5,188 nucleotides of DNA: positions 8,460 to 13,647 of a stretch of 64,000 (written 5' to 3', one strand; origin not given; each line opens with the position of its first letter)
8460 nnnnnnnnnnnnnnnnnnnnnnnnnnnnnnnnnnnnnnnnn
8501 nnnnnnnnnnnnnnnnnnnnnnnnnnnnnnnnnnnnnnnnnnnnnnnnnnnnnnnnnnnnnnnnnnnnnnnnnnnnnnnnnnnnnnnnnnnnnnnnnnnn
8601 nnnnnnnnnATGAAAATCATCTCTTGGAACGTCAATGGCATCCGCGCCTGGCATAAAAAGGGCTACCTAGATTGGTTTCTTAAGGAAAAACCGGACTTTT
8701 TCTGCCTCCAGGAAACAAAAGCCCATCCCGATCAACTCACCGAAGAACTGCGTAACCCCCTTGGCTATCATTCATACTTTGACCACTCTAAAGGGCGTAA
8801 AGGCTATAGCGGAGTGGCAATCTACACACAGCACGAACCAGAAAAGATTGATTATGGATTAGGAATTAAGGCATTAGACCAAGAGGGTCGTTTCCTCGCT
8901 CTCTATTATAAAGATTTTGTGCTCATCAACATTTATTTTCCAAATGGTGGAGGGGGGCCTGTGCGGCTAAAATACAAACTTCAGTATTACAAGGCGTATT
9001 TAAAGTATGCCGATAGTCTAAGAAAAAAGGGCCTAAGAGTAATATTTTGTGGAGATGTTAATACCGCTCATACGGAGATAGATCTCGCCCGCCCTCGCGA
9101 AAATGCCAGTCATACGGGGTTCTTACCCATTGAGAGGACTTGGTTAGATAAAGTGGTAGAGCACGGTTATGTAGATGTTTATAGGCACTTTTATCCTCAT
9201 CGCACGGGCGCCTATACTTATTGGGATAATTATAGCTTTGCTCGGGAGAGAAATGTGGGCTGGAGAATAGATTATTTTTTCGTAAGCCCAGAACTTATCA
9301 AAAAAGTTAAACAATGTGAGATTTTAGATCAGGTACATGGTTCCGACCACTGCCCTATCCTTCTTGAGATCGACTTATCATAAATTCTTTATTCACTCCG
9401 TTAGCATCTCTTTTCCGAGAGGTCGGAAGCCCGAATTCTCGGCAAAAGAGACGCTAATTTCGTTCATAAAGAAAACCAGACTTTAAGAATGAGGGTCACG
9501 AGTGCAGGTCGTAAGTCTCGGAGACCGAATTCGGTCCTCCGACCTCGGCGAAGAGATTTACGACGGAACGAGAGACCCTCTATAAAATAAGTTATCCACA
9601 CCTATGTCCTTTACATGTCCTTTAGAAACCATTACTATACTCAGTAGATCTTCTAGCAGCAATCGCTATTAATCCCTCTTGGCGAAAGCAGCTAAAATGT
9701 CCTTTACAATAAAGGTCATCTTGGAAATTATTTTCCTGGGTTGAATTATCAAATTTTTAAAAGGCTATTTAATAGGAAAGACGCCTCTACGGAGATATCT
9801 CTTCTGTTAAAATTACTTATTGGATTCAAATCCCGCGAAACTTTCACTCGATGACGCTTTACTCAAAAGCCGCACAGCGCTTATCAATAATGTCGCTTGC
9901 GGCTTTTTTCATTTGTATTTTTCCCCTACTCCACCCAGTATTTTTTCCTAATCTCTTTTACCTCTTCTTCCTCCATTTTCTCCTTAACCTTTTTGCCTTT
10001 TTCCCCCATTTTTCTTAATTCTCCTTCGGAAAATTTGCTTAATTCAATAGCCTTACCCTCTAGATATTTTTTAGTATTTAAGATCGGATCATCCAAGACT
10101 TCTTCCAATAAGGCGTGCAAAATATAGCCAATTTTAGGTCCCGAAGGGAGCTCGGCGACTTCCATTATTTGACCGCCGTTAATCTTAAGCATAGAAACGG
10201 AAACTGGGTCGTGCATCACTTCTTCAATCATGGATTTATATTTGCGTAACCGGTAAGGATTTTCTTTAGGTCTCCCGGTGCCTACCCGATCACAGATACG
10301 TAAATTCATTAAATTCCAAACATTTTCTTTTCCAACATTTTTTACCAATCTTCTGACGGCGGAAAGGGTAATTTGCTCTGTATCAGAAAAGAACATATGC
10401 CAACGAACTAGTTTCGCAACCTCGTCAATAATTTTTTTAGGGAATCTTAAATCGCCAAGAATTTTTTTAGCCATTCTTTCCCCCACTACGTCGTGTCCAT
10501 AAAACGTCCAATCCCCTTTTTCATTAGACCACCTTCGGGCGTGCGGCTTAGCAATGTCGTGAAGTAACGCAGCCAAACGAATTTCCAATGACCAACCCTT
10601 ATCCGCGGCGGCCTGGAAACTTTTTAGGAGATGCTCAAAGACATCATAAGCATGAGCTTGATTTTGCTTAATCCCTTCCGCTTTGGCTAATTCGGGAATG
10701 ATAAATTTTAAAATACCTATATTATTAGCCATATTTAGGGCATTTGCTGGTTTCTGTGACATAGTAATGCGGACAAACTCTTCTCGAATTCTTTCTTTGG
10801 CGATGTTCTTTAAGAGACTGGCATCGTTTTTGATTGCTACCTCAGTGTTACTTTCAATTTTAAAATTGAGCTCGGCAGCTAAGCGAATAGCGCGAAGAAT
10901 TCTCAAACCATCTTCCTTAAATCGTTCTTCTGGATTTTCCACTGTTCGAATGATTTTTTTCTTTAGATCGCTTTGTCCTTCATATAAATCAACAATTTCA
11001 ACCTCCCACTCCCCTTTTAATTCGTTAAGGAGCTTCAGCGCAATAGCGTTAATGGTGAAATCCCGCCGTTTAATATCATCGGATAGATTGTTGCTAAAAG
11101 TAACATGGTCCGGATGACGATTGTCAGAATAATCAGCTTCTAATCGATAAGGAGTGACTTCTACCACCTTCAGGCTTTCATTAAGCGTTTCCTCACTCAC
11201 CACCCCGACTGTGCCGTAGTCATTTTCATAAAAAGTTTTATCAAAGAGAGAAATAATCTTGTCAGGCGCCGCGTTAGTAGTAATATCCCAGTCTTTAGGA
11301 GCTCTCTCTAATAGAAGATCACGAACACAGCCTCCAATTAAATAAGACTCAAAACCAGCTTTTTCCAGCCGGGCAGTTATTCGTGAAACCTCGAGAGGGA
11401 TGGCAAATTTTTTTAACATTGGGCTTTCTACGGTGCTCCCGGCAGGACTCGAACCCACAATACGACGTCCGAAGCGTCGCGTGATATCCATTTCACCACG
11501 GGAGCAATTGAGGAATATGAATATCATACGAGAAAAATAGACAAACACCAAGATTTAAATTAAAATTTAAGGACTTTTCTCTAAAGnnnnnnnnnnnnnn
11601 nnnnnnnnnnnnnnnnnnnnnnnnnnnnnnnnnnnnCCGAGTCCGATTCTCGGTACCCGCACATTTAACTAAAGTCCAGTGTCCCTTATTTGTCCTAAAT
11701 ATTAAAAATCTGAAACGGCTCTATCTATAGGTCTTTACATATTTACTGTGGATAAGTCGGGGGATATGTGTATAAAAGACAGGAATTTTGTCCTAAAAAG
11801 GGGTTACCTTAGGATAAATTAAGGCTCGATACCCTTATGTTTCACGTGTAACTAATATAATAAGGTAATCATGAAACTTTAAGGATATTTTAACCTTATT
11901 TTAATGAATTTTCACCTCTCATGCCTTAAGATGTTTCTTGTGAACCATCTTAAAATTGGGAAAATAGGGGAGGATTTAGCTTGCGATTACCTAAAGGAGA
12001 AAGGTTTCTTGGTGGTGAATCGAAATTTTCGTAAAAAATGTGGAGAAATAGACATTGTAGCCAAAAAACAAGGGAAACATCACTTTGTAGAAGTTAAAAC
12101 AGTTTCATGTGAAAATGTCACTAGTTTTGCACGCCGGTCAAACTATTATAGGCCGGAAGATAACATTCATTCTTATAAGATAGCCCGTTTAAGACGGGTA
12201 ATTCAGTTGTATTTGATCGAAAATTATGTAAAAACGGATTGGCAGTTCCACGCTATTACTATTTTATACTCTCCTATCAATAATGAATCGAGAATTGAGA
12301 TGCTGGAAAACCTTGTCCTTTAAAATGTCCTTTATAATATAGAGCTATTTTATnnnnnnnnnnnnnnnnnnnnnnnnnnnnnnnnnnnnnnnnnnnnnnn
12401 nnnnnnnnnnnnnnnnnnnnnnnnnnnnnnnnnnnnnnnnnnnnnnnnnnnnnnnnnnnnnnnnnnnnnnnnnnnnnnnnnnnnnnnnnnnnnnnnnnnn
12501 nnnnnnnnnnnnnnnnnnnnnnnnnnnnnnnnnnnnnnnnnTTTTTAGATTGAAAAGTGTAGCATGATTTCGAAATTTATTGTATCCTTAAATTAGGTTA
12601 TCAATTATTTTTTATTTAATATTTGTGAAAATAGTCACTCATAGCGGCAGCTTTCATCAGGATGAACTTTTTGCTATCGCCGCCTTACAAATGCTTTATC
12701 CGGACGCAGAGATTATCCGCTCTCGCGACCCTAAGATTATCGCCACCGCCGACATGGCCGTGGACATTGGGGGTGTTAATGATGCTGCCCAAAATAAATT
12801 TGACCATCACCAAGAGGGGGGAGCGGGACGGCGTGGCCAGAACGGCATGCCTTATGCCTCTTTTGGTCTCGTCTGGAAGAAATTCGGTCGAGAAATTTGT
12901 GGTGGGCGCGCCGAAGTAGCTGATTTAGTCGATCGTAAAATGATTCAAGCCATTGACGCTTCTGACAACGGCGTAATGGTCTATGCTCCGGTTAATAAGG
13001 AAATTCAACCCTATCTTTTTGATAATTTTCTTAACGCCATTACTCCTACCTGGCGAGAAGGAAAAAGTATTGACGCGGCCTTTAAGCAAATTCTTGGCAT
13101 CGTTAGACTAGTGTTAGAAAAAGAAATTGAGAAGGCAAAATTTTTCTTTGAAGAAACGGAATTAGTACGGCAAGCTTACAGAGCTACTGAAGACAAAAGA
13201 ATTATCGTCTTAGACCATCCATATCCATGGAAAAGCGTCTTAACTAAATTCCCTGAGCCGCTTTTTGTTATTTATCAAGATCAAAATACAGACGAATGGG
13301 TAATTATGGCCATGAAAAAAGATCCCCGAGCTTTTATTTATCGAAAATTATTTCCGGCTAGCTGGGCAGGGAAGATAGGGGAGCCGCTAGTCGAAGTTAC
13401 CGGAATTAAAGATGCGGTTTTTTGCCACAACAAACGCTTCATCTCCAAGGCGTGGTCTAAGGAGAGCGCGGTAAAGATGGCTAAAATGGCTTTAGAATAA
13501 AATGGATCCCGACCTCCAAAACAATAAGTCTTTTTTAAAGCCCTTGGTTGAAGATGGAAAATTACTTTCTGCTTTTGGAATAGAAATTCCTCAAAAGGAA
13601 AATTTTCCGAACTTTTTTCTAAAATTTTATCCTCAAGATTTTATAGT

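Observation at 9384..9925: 540-bp structured noncoding region between convergent xth and cca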

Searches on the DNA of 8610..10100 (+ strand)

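Call 4: search_rna_families(source=window, start=9200, end=10100, threshold=evalue, max_evalue=10, show_alignments=3)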
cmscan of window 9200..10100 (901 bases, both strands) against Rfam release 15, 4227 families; matches with E-value up to 10: 6.
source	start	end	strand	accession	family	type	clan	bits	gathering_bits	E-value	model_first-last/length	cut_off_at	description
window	10012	10048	-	RF01359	CRISPR-DR46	Gene; CRISPR;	-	19.9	50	3.1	1-38/38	no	CRISPR RNA direct repeat element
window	9579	9728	+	RF02073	STnc260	Gene; sRNA;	-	19.2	100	4.3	1-176/176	no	Salmonella enterica sRNA STnc260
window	9382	9478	+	RF04112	MIR5512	Gene; miRNA;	-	18.5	139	1.8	1-132/132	no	MIR5512 microRNA precursor family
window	9462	9543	-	RF02523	ROSE_3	Cis-reg; thermoregulator;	-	16.2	43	1.6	1-69/69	no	Repression of heat shock gene expression (ROSE) element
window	9367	9400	-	RF01526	ceN106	Gene; snRNA; snoRNA; CD-box;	-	14.8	60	6.9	1-77/77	no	C. elegans snoRNA ceN106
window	9328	9456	-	RF00065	snoR9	Gene; snRNA; snoRNA; CD-box;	CL00132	12.1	90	5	1-128/128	no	Small nucleolar RNA snoR9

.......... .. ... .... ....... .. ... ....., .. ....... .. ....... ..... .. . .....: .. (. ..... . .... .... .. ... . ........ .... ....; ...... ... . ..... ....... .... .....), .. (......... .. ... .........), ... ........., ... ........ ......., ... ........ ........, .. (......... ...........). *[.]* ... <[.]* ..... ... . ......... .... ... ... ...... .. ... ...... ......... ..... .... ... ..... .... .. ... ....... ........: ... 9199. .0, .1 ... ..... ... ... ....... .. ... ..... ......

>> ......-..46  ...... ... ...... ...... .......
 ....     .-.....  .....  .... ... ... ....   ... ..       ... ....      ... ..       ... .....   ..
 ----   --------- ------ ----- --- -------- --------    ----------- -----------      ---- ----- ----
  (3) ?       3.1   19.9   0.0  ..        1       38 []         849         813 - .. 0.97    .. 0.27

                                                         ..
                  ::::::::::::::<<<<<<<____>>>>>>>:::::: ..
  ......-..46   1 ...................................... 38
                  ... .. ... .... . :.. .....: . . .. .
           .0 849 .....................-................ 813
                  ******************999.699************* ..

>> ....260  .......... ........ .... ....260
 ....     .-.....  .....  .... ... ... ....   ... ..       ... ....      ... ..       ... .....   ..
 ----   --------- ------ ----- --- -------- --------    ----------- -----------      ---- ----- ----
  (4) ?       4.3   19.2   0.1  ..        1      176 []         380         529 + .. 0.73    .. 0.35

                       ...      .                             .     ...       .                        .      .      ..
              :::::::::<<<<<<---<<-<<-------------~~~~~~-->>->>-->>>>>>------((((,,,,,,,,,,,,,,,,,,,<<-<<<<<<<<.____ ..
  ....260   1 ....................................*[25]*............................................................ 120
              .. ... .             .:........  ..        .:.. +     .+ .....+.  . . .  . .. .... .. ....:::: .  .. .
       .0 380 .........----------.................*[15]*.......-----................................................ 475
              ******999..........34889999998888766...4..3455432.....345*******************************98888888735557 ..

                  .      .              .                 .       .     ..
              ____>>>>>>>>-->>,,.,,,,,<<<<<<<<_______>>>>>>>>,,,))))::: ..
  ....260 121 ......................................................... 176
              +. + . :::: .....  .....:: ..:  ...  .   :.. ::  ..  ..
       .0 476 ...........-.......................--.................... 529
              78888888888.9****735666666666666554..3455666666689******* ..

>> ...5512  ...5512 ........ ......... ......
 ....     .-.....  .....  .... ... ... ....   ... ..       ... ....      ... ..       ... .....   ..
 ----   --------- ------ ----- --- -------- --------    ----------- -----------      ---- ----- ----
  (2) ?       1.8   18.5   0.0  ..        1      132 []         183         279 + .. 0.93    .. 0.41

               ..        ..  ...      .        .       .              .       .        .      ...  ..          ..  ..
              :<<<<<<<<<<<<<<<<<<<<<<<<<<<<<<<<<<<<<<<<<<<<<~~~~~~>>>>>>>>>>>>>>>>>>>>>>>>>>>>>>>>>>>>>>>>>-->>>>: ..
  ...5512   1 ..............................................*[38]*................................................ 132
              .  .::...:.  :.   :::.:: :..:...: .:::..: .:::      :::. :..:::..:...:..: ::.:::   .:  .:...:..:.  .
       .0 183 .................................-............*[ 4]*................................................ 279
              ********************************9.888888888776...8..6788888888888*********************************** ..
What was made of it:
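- On Any Rfam 15 family (including 6S RF00013, bacterial SRP, RNase P, tmRNA, YrlA): Call 4: at E <= 10 on 9200-10100 there are only chance-level hits, all 12-20 bits against cut-offs of 43-139.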

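Call 53: search_rna_families(sources=[L018, L022, L001, L004, L006, L002, L041, L042, L043, L023], threshold=evalue, max_evalue=1)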
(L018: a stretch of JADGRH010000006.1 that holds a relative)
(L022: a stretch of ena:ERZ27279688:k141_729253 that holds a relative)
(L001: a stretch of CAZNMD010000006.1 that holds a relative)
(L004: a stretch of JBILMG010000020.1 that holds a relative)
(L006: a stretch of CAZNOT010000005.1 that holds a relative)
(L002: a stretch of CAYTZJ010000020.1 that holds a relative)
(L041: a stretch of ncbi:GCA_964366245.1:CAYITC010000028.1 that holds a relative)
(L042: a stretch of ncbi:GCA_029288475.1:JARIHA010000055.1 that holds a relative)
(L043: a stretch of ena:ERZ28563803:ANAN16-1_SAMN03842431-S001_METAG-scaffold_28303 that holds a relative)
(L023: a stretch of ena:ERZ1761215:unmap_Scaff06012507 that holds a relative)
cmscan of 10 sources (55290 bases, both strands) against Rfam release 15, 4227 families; matches with E-value up to 1: 21.
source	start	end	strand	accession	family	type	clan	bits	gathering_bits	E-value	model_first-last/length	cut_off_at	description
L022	6045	6115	+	RF00005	tRNA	Gene; tRNA;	CL00001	73.8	29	2.4e-14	1-71/71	no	tRNA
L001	3189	3259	+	RF00005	tRNA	Gene; tRNA;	CL00001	70.3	29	2.2e-13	1-71/71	no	tRNA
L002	4304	4374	+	RF00005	tRNA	Gene; tRNA;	CL00001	70.3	29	2.2e-13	1-71/71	no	tRNA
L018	6702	6772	+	RF00005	tRNA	Gene; tRNA;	CL00001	69.6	29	3.4e-13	1-71/71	no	tRNA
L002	5362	5433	-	RF00005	tRNA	Gene; tRNA;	CL00001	68.2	29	8.5e-13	1-71/71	no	tRNA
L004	7156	7226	+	RF00005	tRNA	Gene; tRNA;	CL00001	68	29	9.6e-13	1-71/71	no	tRNA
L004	6758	6829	+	RF00005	tRNA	Gene; tRNA;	CL00001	66.1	29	3.2e-12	1-71/71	no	tRNA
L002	4138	4209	-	RF00005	tRNA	Gene; tRNA;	CL00001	66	29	3.5e-12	1-71/71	no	tRNA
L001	2995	3066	-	RF00005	tRNA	Gene; tRNA;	CL00001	64.9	29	6.9e-12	1-71/71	no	tRNA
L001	3936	4006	+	RF00005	tRNA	Gene; tRNA;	CL00001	64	29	1.2e-11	1-71/71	no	tRNA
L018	7384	7456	-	RF00005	tRNA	Gene; tRNA;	CL00001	62.8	29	2.5e-11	1-71/71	no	tRNA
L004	8119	8191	+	RF00005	tRNA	Gene; tRNA;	CL00001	61.2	29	7.1e-11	1-71/71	no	tRNA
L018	6540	6611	-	RF00005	tRNA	Gene; tRNA;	CL00001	59.1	29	2.7e-10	1-71/71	no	tRNA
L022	5783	5854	+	RF00005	tRNA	Gene; tRNA;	CL00001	56.8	29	1.2e-09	1-71/71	no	tRNA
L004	8173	8258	-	RF03888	mir-3160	Gene; miRNA;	-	38.9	80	0.0059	1-83/83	no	mir-3160 microRNA precursor family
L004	8173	8258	+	RF03888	mir-3160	Gene; miRNA;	-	38.7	80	0.0066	1-83/83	no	mir-3160 microRNA precursor family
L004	7214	7284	-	RF03408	mir-5890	Gene; miRNA;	-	34.8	54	0.00059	1-78/78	no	mir-5890 microRNA precursor family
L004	7156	7227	-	RF04354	Plastid-ycf2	Cis-reg;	-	30.1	65.7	0.029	1-75/75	no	Plastid-ycf2 5UTR RNA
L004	6831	6958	-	RF02870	ncS035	Gene; sRNA;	-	26.4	79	0.042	1-168/168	no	Burkholderia sRNA 35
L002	4137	4209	+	RF04354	Plastid-ycf2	Cis-reg;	-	25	65.7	0.74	1-75/75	no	Plastid-ycf2 5UTR RNA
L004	8167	8258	+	RF04321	tmRNA_permuted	Gene;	-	24.3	47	0.53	36-105/213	no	permuted transfer-messenger RNA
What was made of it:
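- On UCCC-motif (RsaE/RoxS-like) regulatory sRNAs: the 'works like' comparison: Family homology was not met (calls 4, 53).
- Closest known: C-rich-motif base-pairing sRNAs of Firmicutes. Different: There is no sequence or covariance-model similarity (calls 4, 53).
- No hit was found to any of 4227 families at E <= 10 in the window gap or at E <= 1 in 10 relatives (calls 4, 53).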

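Call 80: search_dna_similar(query=window:9384-9925:+, collection=phages, mode=distant, max_evalue=0.01, max_rows=10)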
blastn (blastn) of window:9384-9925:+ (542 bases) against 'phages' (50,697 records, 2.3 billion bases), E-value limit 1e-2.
No match.

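Call 81: search_dna_similar(query=window:9384-9925:+, collection=plasmids, mode=distant, max_evalue=0.01, max_rows=10)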
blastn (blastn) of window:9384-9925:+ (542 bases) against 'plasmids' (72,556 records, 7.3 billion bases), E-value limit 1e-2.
No match.
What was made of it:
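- Tried and rejected: blastn in 'distant' mode of the 542 bp against phages and plasmids gave no match (calls 80, 81).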

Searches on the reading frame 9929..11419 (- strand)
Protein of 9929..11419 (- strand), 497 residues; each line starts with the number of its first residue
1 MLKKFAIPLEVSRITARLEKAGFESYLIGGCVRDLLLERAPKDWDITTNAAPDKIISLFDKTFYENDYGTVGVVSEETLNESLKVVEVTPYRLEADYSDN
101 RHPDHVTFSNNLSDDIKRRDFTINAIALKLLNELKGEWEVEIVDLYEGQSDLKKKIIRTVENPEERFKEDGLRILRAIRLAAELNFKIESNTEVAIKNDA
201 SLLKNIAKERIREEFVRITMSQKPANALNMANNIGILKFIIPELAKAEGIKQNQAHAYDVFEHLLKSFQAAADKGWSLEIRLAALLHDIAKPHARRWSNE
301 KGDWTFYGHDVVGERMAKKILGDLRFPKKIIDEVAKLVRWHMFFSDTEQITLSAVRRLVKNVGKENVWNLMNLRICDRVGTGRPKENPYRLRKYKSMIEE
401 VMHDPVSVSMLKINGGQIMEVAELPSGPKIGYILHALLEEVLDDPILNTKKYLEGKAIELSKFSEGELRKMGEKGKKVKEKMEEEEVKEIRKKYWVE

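Call 64: search_protein_families(library=ncbifam, proteins=[window:9929-11419:-], max_evalue=0.001)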
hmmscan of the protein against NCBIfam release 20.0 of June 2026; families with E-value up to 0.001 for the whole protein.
window:9929-11419:- (497 aa): 14 families
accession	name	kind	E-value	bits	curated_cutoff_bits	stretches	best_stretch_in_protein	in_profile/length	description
TIGR02692.1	tRNA_CCA_actino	equivalog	9.1e-84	281.7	438.8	1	11-447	16-452/466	CCA tRNA nucleotidyltransferase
NF009814.0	PRK13299.1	equivalog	7.2e-78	262.4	290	2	13-254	11-238/396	CCA tRNA nucleotidyltransferase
TIGR01942.1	pcnB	subfamily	8.6e-50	169.8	305.65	1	12-300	19-298/425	polynucleotide adenylyltransferase PcnB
NF008137.0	PRK10885.1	equivalog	2e-35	122.4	451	1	111-396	83-364/409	multifunctional CCA addition/repair protein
NF008634.1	PRK11623.1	equivalog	7.6e-35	120.4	702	1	13-246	51-285/469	polynucleotide adenylyltransferase PcnB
NF041569.1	A-tRNAntase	equivalog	1.8e-25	89.4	1440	1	24-266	481-717/880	A-adding tRNA nucleotidyltransferase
NF009813.0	PRK13298.1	equivalog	1.5e-22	80.1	606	1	24-361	2-325/417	tRNA CCA-pyrophosphorylase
NF009811.0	PRK13296.1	equivalog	7.8e-18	64.4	469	1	24-249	2-213/360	CCA tRNA nucleotidyltransferase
NF009812.0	PRK13297.1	equivalog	3.7e-16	59.2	624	1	111-253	94-228/364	tRNA CCA-pyrophosphorylase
TIGR01693.1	UTase_glnD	equivalog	1.7e-14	53.1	519.4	1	164-349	329-525/850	[protein-PII] uridylyltransferase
NF003467.0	PRK05092.1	equivalog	6.7e-11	40.7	959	1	162-269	401-512/940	[protein-PII] uridylyltransferase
NF002895.0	PRK03381.1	equivalog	3.8e-09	35.2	631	1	169-371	329-530/782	[protein-PII] uridylyltransferase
TIGR00277.1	HDIG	domain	2.1e-08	33.9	27.6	1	275-334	24-82/84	HDIG domain-containing metalloprotein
TIGR03276.1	Phn-HD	hypoth_equivalog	5.3e-06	26.1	214.6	1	244-341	10-98/179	phosphonate degradation HD-domain oxygenase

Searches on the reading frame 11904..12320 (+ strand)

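Call 64: search_protein_families(library=ncbifam, proteins=[window:11904-12320:+], max_evalue=0.001)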
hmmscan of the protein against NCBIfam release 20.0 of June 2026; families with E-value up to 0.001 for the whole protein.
window:11904-12320:+ (139 aa): 22 families
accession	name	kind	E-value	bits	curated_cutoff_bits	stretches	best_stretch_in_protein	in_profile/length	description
NF009152.0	PRK12497.2-4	equivalog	3.6e-22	78.6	111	1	13-137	5-112/114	YraN family protein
NF009154.0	PRK12497.3-3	equivalog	8.3e-19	67.8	109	1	17-136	11-121/123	YraN family protein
NF011270.0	PRK14677.1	equivalog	2.7e-16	59.9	124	1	21-121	6-95/108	hypothetical protein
NF011268.0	PRK14675.1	equivalog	9.5e-15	54.7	180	1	17-72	11-66/127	hypothetical protein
NF009150.0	PRK12497.1-3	equivalog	3e-14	53.1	81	1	15-136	5-115/118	YraN family protein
NF011271.0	PRK14678.1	equivalog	9.2e-14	51.5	172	1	16-119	6-99/120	hypothetical protein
NF009153.0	PRK12497.3-1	equivalog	1.4e-13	51.1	171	1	14-115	8-100/125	YraN family protein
NF011273.0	PRK14680.1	equivalog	1.6e-12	47.5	199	1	14-107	4-88/134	hypothetical protein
NF009156.0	PRK12497.4-2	equivalog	7.5e-12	45.6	162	1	17-107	5-85/114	YraN family protein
NF011274.0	PRK14681.1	equivalog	8.5e-12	45.2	207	1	17-109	44-128/158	hypothetical protein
NF009151.0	PRK12497.1-5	equivalog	1.2e-11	45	124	1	17-67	15-65/126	YraN family protein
NF011280.0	PRK14688.1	equivalog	2.1e-09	37.5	230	1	17-103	7-84/121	hypothetical protein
TIGR00252.1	TIGR00252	hypoth_equivalog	8.9e-09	35.4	69.05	1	17-73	8-64/123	YraN family protein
NF011277.0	PRK14684.1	equivalog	2.6e-08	34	199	1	16-66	6-56/120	hypothetical protein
NF011281.0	PRK14689.1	equivalog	7.2e-08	32.5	122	1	13-122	5-106/128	hypothetical protein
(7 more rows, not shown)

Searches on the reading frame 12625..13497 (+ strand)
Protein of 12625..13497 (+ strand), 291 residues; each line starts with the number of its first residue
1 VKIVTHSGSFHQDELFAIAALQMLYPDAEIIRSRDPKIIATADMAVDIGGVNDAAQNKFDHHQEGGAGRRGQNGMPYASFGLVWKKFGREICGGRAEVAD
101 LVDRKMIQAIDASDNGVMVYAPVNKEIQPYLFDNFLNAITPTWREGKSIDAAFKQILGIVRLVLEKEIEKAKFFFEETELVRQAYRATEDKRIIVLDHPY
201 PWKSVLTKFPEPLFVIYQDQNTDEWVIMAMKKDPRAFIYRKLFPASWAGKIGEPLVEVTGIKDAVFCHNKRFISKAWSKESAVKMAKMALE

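Call 72: search_protein_families(library=pfam, proteins=[window:12625-13497:+], max_evalue=0.00001)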
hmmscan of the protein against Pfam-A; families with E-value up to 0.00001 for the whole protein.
window:12625-13497:+ (291 aa): 1 family
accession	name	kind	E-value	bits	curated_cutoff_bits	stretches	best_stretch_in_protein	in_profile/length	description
PF03690.18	MYG1_exonuc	-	1.8e-69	235.2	22.1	1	2-290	1-318/318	Uncharacterised protein family (UPF0160)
